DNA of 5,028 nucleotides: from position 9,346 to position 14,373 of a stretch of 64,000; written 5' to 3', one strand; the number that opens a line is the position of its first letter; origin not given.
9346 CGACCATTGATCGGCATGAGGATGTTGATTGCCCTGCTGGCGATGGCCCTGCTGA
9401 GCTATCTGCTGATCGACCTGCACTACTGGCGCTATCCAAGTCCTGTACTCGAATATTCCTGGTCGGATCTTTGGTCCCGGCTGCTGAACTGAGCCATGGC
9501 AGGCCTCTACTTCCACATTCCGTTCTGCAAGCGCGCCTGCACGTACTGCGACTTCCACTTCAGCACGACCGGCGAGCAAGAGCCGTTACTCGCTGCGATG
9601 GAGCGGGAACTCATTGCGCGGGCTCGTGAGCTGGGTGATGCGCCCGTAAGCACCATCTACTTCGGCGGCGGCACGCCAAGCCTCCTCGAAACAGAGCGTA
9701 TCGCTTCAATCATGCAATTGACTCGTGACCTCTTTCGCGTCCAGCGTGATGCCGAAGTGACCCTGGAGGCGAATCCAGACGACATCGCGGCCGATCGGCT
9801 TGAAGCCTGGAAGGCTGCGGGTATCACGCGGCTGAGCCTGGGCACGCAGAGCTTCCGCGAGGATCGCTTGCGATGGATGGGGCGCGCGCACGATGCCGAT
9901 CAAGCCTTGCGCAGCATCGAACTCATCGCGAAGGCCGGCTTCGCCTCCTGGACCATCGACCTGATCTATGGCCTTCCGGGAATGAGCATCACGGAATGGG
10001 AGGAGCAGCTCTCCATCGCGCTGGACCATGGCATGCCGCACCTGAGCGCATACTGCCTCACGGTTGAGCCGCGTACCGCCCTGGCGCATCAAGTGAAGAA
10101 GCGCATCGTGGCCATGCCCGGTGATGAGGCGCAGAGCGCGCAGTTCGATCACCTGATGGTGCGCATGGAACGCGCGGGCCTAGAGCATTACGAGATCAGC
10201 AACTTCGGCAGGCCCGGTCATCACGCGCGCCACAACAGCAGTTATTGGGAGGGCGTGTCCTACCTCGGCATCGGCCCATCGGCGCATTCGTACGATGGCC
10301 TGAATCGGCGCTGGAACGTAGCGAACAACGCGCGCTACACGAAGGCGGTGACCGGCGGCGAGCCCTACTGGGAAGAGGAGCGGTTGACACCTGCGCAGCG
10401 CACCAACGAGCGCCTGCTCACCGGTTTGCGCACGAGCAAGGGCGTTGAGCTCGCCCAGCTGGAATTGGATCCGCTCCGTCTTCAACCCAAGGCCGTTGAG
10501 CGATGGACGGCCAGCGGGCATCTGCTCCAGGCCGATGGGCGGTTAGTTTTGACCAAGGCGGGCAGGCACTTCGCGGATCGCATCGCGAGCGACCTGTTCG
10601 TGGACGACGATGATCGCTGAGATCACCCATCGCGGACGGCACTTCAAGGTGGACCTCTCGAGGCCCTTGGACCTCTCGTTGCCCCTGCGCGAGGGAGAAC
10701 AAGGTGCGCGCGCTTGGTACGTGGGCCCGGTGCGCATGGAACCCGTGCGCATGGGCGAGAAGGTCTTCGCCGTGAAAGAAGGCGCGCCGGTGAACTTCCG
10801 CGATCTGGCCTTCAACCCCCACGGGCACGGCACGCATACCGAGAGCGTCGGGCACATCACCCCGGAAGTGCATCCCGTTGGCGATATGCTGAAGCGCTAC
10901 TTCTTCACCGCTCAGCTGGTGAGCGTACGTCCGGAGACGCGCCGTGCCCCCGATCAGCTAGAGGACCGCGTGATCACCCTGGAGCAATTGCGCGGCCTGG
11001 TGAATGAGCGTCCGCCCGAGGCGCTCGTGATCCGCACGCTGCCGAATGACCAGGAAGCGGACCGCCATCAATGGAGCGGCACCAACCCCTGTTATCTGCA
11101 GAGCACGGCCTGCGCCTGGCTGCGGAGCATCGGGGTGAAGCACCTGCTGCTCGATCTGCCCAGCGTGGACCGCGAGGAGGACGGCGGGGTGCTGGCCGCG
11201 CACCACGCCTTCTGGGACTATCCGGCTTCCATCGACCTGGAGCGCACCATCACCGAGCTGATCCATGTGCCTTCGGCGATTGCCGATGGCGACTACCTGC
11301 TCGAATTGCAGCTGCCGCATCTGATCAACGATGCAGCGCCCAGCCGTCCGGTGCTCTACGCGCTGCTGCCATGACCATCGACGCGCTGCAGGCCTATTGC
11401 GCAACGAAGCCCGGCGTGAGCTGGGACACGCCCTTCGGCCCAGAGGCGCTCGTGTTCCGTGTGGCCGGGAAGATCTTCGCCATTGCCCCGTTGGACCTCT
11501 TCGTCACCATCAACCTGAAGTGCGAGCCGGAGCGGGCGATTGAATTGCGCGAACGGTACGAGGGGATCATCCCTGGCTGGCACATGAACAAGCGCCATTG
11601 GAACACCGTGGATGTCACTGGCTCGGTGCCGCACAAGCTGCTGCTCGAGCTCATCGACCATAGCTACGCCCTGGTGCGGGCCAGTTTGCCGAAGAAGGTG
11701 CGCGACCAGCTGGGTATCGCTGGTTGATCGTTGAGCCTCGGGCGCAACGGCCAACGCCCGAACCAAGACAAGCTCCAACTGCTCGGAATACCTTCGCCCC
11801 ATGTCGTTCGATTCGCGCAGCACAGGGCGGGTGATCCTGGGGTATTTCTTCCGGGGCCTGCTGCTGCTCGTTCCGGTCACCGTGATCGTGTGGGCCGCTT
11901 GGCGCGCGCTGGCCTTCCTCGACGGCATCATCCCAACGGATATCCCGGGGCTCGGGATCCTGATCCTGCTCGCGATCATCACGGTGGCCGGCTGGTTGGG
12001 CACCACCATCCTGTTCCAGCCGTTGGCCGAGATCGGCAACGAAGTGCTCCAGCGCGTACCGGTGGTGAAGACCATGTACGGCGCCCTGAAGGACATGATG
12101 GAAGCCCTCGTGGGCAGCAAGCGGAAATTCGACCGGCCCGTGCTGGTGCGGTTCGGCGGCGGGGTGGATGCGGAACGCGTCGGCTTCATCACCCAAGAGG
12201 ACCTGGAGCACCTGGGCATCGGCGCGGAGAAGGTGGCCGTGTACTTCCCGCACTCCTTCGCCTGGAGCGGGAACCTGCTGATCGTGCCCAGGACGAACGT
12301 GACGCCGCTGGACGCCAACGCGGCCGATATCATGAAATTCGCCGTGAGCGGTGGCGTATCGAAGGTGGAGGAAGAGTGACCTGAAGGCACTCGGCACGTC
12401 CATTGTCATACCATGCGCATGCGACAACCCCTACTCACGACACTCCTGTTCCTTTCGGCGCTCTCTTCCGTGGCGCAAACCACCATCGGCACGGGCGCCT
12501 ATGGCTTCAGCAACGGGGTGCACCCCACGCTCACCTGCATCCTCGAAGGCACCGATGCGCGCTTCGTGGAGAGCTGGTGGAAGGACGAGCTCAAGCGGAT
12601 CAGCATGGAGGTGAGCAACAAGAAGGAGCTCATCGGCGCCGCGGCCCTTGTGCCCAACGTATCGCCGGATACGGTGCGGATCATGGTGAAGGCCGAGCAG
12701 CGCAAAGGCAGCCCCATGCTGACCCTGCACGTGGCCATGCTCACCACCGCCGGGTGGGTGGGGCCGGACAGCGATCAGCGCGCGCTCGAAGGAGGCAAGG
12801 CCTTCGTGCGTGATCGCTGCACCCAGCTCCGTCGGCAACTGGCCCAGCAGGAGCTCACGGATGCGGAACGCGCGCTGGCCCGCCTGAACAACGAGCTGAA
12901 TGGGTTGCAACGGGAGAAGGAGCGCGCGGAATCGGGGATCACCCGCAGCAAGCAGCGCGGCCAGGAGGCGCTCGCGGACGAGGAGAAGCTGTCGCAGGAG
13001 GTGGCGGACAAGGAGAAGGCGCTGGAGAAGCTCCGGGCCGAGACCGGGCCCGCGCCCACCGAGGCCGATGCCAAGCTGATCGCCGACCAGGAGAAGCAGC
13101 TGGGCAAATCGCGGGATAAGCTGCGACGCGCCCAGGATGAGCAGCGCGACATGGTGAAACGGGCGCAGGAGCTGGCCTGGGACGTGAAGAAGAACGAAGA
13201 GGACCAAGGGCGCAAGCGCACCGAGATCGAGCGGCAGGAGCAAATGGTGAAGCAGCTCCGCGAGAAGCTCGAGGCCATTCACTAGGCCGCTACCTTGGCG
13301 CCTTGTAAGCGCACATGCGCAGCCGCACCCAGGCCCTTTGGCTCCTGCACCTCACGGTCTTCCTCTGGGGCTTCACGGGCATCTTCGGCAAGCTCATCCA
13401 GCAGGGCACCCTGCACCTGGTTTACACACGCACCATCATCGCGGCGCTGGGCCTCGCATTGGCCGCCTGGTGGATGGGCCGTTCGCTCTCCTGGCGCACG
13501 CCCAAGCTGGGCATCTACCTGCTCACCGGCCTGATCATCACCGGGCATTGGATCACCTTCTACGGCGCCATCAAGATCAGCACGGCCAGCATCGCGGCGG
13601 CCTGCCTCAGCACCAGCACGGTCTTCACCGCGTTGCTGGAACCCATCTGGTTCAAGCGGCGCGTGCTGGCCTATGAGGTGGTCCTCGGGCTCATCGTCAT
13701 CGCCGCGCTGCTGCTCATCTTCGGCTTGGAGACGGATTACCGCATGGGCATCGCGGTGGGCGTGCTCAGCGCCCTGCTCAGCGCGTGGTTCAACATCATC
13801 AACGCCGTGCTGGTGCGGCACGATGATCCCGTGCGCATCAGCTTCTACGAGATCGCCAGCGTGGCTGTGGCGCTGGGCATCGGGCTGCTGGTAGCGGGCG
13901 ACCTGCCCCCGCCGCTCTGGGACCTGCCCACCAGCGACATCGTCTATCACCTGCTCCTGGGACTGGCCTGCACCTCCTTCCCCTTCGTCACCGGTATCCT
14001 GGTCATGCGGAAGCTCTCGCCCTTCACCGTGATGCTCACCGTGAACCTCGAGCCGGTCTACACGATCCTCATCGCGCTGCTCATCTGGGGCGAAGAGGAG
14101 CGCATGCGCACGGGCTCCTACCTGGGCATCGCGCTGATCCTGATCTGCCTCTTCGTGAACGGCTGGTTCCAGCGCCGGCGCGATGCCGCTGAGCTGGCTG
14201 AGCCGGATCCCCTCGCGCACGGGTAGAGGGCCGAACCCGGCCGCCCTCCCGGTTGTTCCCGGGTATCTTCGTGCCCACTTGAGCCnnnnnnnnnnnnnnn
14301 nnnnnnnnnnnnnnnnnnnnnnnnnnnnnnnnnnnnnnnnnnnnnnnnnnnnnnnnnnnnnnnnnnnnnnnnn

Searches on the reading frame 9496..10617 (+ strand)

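Call 29: search_protein_families(library=pfam, proteins=[window:9496-10617:+], max_evalue=0.001)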
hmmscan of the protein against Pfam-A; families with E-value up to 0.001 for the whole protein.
window:9496-10617:+ (374 aa): 2 families
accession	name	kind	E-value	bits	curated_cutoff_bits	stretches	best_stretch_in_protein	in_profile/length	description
PF04055.27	Radical_SAM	-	4.6e-27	95.7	29.5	1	6-170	2-161/166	Radical SAM superfamily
PF06969.22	HemN_C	-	1.9e-06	28.3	24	1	297-357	1-65/67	HemN C-terminal domain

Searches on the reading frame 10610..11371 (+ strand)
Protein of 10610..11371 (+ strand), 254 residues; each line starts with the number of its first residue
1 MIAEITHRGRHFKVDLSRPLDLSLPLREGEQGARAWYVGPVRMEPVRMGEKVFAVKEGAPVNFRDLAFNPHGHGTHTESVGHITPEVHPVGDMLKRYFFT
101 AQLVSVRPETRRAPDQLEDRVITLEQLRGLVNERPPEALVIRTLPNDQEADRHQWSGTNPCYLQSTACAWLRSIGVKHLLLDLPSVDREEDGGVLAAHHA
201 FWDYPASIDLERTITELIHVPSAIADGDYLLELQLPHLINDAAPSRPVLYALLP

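Call 29: search_protein_families(library=pfam, proteins=[window:10610-11371:+], max_evalue=0.001)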
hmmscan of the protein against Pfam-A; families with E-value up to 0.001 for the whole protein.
window:10610-11371:+ (254 aa): 1 family
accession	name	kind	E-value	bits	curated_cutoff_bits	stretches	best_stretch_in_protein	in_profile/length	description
PF04199.19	Cyclase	-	4.5e-14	53.3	23.1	1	21-188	2-142/142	Putative cyclase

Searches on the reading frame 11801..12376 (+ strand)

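Call 63: search_protein_families(library=pfam, proteins=[window:11801-12376:+], max_evalue=0.001)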
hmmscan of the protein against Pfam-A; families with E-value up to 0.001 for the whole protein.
window:11801-12376:+ (192 aa): 1 family
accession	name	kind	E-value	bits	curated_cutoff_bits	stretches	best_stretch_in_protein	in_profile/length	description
PF04367.18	DUF502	-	1.3e-24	86.6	23.8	1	54-155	1-105/107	Protein of unknown function (DUF502)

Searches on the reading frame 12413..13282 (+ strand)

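Call 29: search_protein_families(library=pfam, proteins=[window:12413-13282:+], max_evalue=0.001)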
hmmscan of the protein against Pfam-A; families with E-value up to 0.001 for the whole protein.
window:12413-13282:+ (290 aa): 0 families

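Call 65: search_protein_families(library=ncbifam, proteins=[window:12413-13282:+], max_evalue=0.01)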
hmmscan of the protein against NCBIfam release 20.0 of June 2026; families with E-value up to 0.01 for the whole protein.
window:12413-13282:+ (290 aa): 2 families
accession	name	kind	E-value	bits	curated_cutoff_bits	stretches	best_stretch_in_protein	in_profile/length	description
TIGR02168.1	SMC_prok_B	equivalog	0.00058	17.7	567.35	1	142-287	717-857/1181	chromosome segregation protein SMC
TIGR04523.1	Mplasa_alph_rch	subfamily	0.003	15.5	270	1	144-289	480-622/745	helix-rich protein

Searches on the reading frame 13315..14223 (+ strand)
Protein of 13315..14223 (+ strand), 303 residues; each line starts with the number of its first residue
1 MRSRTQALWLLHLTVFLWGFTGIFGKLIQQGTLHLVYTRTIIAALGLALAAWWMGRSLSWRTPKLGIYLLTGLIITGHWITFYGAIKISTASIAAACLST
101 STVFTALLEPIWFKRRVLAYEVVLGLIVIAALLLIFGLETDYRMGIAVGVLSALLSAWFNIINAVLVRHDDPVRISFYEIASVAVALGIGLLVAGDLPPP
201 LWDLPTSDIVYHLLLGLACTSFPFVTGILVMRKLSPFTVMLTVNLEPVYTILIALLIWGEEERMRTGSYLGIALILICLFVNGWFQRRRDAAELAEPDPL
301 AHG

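Call 29: search_protein_families(library=pfam, proteins=[window:13315-14223:+], max_evalue=0.001)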
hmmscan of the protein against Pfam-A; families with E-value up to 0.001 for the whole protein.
window:13315-14223:+ (303 aa): 1 family
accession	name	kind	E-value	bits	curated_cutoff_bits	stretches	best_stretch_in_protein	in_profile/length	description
PF00892.27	EamA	-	2.6e-25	89.7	28.2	2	8-136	4-134/135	EamA-like transporter family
